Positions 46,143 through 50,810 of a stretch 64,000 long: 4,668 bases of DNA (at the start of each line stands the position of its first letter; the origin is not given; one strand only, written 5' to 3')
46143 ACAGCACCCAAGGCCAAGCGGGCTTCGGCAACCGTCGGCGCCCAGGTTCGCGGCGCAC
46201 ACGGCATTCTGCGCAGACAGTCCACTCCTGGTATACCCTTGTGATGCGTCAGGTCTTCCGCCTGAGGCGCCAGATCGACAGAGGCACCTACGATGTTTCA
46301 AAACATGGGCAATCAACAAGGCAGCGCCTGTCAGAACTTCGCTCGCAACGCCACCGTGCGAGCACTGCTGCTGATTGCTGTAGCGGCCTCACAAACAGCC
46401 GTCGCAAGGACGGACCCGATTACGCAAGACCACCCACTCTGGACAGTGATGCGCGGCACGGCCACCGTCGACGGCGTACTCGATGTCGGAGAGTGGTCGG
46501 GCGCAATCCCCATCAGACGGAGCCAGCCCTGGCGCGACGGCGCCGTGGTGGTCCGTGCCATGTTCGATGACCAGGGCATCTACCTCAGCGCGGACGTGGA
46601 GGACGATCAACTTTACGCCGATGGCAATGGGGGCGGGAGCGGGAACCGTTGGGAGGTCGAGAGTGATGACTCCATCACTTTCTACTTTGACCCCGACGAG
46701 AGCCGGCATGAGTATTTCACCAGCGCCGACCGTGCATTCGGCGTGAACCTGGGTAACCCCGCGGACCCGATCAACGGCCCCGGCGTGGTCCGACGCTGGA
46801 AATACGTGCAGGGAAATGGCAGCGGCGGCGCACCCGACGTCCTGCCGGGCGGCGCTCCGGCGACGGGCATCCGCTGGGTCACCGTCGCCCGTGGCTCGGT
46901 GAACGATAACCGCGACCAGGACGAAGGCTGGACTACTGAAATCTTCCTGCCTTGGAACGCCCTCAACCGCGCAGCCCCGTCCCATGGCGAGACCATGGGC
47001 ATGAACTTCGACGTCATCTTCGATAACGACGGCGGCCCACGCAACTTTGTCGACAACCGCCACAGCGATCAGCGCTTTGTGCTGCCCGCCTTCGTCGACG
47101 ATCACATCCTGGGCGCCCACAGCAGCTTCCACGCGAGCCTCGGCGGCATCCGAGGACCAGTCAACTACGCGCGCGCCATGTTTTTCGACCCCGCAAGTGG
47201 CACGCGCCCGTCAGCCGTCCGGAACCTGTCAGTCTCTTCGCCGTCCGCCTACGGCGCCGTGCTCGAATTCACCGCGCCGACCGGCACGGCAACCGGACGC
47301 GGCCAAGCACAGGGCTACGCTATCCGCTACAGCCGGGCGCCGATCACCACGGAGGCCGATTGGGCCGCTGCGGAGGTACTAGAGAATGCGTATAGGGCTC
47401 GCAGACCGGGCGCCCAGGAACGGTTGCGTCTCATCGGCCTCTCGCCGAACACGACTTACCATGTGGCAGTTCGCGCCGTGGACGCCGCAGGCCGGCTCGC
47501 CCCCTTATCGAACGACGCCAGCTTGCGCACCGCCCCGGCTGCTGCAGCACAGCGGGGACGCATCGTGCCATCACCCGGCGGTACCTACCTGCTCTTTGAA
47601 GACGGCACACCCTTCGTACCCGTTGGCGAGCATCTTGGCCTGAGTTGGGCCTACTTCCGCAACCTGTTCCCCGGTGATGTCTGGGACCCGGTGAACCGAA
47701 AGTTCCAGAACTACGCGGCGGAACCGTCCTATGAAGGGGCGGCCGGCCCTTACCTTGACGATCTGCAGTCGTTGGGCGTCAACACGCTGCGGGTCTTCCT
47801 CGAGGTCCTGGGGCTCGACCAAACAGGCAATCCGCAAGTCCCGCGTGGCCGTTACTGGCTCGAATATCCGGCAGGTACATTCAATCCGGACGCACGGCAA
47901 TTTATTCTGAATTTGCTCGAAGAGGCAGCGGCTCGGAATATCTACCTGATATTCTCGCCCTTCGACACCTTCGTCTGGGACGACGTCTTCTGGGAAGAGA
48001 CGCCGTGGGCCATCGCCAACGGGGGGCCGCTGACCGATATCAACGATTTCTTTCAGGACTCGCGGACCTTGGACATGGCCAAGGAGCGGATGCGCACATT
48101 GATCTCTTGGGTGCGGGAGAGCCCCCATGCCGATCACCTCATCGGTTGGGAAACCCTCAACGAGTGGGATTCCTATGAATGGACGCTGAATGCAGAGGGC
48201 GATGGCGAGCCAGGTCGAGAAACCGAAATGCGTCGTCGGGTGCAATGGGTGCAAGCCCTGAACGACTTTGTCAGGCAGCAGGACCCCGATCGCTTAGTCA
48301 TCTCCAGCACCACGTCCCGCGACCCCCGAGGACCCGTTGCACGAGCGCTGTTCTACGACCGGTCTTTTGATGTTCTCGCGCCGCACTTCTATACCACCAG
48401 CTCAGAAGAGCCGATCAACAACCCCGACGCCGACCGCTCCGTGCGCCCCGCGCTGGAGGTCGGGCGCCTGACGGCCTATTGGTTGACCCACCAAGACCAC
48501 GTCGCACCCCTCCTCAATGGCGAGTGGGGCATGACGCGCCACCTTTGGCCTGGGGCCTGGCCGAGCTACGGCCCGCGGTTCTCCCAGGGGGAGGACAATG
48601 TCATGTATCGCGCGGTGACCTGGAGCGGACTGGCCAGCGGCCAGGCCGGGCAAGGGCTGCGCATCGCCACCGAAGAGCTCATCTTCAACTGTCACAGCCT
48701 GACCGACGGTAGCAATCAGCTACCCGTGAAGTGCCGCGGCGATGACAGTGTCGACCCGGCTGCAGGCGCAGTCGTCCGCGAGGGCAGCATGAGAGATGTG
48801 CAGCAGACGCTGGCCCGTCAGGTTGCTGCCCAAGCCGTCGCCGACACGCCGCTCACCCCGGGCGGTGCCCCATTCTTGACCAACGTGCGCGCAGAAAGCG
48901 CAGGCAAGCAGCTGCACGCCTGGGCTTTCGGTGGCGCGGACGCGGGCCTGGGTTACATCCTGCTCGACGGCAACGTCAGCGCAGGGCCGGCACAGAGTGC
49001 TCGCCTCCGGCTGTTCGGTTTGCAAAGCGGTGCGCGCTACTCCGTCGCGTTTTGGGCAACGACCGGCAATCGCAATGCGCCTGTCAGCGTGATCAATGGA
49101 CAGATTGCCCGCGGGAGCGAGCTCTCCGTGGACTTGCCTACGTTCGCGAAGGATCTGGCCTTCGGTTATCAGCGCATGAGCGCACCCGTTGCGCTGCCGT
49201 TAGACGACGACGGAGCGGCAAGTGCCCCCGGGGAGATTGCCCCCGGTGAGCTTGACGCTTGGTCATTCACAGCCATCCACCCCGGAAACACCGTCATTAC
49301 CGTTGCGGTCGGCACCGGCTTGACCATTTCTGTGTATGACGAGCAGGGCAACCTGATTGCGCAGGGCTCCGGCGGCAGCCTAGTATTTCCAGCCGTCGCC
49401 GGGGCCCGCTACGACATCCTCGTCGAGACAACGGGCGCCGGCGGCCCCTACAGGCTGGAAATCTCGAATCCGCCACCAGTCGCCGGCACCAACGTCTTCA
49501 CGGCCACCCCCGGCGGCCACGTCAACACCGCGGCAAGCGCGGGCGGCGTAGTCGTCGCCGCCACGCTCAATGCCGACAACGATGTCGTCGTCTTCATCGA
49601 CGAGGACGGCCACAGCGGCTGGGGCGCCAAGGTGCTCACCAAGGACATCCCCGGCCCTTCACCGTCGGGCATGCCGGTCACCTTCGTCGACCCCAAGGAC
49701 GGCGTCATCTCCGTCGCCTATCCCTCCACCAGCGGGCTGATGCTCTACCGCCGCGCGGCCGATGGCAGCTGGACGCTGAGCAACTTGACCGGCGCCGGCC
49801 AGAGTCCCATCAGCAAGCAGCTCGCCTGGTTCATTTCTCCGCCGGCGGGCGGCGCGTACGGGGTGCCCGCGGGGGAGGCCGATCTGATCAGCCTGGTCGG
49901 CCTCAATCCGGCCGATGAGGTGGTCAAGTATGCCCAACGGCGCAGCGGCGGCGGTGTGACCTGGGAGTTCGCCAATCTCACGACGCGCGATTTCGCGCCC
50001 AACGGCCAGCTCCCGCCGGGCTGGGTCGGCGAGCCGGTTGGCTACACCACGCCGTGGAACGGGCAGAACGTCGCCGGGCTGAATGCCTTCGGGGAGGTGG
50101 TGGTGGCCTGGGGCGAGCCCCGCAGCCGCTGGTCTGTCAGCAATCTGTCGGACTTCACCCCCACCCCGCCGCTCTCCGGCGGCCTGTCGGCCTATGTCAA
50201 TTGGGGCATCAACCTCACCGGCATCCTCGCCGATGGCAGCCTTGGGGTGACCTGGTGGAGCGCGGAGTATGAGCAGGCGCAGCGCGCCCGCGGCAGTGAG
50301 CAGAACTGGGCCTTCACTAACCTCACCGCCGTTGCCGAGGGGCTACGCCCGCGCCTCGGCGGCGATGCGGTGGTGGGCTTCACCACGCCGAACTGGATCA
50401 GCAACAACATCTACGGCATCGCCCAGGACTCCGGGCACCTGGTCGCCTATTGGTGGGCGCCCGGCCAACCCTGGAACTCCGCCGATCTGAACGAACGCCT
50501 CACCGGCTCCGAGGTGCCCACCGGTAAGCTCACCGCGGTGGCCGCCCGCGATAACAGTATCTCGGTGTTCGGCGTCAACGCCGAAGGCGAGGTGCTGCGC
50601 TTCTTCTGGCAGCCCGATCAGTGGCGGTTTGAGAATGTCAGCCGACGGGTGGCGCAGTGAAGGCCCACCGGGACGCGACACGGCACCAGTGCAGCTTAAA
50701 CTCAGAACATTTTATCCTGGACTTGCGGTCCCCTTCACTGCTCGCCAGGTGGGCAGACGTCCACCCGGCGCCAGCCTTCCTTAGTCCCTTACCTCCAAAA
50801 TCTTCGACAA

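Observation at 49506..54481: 1104-bp perfectly identical segment shared by a glycanase gene and a protease gene, separated by IS debris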

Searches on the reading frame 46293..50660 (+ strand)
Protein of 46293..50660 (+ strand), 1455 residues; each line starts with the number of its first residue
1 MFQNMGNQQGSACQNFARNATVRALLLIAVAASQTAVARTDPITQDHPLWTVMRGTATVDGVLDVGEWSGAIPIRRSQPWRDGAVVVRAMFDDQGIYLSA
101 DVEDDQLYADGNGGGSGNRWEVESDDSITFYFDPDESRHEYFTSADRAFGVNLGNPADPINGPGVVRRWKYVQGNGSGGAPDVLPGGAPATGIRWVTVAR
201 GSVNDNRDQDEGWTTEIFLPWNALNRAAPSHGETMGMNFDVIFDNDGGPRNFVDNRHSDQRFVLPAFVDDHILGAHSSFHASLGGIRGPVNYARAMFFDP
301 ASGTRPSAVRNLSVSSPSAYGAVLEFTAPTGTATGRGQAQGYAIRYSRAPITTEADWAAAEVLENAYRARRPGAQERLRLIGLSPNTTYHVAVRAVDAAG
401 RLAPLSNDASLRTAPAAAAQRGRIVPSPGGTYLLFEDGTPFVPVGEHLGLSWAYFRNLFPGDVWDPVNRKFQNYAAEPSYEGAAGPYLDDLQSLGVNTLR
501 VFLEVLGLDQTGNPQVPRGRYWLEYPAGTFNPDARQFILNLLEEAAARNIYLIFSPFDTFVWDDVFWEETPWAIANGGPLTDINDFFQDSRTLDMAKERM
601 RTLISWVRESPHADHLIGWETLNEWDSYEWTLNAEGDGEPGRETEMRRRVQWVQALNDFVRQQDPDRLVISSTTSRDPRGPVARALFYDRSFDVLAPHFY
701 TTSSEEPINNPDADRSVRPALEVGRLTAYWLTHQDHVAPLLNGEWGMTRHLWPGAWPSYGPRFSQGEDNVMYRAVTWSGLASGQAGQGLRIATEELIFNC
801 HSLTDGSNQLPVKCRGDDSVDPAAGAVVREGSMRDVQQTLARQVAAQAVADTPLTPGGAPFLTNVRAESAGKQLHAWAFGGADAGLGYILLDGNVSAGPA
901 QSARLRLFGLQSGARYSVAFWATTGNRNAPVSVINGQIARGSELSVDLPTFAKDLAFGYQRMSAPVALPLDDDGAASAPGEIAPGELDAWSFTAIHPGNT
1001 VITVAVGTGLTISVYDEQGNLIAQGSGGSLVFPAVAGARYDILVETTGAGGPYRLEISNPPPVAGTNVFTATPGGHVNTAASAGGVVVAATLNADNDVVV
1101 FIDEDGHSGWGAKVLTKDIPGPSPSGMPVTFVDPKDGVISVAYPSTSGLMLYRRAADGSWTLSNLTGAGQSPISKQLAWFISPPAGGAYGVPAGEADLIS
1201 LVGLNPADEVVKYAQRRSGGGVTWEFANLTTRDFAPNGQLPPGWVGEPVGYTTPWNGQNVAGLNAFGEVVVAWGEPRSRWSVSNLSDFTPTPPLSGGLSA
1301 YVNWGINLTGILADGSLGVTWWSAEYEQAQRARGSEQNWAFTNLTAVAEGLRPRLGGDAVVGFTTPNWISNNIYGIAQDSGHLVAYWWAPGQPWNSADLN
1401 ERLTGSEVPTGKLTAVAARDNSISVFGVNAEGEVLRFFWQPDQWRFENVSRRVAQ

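Call 3: search_protein_families(library=pfam, proteins=[window:46293-50657:+], max_evalue=0.01)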
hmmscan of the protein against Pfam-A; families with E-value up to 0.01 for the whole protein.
window:46293-50657:+ (1455 aa): 4 families
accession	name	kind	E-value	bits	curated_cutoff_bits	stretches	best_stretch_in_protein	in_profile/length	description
PF00041.27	fn3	-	6.3e-09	36.4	25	1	307-407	1-79/84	Fibronectin type III domain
PF06452.16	CBM9_1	-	9.2e-08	32.6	23.4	1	82-250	30-157/185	Carbohydrate family 9 binding domain-like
PF16874.11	Glyco_hydro_36C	-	0.0026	18.6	27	0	901-944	28-57/77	Glycosyl hydrolase family 36 C-terminal domain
PF16656.11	Pur_ac_phosph_N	-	0.0063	17.5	30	0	343-398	29-83/93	Purple acid Phosphatase, N-terminal domain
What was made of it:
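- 46293..50660 (+): Glycanase gene (1455 aa). It has a signal-peptide-like N-terminus, a CBM9-like domain (46536-47042), fn3 (47211-47513), a GH5/cellulase-like catalytic domain (about 47751-48536), an unverified PPC-like module (about 49128-49505) and the C-terminal propeller. Pfam CBM9_1 and fn3 in call 3.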

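Call 4: search_protein_families(library=ncbifam, proteins=[window:46293-50657:+], max_evalue=0.01)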
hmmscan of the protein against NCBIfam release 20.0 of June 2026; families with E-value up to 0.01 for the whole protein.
window:46293-50657:+ (1455 aa): 0 families

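Call 23: find_encoding_contigs(protein=window:46293-50660:+, flank=10000, max_places=6)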
Protein window:46293-50660:+ (1455 aa): no gene with exactly this product is on record in the collection.

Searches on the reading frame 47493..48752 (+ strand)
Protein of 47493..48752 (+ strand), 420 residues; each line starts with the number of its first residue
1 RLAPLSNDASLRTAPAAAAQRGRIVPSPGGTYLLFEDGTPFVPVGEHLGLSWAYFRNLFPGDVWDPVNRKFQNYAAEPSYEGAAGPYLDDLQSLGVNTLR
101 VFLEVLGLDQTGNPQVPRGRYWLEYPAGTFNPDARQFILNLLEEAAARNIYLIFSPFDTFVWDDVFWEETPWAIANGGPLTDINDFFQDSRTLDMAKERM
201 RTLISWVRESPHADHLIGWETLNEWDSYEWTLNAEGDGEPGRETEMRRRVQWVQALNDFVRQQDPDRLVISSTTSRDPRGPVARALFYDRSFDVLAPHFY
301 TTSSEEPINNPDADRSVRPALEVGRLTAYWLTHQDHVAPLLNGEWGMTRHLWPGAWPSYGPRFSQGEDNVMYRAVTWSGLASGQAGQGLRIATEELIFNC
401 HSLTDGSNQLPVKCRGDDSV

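Call 50: search_protein_families(library=pfam, proteins=[window:47493-48752:+], max_evalue=0.05)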
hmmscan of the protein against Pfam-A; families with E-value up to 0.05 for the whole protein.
window:47493-48752:+ (420 aa): 1 family
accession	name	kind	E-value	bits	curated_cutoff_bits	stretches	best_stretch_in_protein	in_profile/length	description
PF00150.24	Cellulase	-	2.7e-08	34.1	23.5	1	87-348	26-239/272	Cellulase (glycosyl hydrolase family 5)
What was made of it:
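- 46293..50660 (+): Pfam Cellulase PF00150, E 2.7e-8, 34.1 bits against a cut-off of 23.5, in call 50.
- On Glycoside hydrolase family 5 (cellulase-like): PF00150, E 2.7e-8, 34.1 bits against a cut-off of 23.5, on residues 401-820 scanned alone (call 50).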

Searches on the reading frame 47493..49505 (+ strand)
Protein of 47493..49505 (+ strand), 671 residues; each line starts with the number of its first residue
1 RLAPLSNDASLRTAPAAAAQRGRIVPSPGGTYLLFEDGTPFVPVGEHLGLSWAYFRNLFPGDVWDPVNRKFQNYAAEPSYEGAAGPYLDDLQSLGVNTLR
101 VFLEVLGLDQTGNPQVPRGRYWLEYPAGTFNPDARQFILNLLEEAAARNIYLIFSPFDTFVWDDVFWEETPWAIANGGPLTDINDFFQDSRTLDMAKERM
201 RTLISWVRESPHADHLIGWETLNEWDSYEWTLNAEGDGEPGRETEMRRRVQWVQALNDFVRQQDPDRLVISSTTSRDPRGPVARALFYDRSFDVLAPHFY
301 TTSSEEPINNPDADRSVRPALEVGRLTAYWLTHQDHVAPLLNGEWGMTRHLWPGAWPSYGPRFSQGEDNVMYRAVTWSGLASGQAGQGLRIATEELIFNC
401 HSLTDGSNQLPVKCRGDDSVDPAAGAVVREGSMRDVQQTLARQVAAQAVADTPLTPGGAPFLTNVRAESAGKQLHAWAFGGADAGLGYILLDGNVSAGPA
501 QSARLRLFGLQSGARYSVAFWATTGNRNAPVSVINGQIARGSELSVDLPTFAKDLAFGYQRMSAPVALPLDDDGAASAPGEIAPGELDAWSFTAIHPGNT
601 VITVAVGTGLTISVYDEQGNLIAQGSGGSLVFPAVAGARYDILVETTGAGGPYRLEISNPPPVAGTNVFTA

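Call 29: search_solved_structures(query=window:47493-49505:+, max_evalue=1, show_alignments=1)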
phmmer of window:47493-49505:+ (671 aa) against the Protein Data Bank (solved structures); distinct sequences matched with E-value up to 1: 3.
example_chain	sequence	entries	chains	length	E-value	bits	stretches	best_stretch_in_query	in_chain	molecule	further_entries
9gmj_A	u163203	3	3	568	8e-05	24.5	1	137-232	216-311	DUF5060 domain-containing protein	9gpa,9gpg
9gpc_A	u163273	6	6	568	8e-05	24.5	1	137-231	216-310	DUF5060 domain-containing protein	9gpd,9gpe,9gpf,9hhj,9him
1rh9_A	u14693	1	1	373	0.71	11.4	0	123-224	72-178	endo-beta-mannanase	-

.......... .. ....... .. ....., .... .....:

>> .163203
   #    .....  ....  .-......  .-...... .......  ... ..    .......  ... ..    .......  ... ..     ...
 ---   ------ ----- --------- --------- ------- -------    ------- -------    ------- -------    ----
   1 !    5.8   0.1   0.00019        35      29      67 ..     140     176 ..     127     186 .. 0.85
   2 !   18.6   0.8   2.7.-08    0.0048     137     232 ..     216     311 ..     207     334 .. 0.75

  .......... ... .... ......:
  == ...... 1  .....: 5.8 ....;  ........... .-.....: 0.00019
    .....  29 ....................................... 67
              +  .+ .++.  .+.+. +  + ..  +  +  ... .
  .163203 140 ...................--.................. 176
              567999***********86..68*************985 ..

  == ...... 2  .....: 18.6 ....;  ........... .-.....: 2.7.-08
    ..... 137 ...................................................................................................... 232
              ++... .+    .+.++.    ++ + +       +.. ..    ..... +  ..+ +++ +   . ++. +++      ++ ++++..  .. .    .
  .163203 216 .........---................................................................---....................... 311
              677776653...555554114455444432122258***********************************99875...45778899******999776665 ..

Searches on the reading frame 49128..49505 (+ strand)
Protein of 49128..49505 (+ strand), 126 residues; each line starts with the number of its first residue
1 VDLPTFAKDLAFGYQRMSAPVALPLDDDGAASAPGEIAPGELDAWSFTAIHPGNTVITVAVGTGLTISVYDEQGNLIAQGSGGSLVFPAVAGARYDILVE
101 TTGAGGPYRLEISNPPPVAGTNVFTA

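Call 50: search_protein_families(library=pfam, proteins=[window:49128-49505:+], max_evalue=0.05)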
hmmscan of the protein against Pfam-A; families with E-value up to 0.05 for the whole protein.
window:49128-49505:+ (126 aa): 0 families

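Call 54: search_solved_structures(query=window:49128-49505:+, max_evalue=10)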
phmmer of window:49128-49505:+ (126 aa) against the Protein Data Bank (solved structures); distinct sequences matched with E-value up to 10: 1.
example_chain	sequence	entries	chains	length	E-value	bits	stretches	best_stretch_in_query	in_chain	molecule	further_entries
3m7h_A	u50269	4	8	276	0.29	14.6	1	37-87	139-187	Putidacin L1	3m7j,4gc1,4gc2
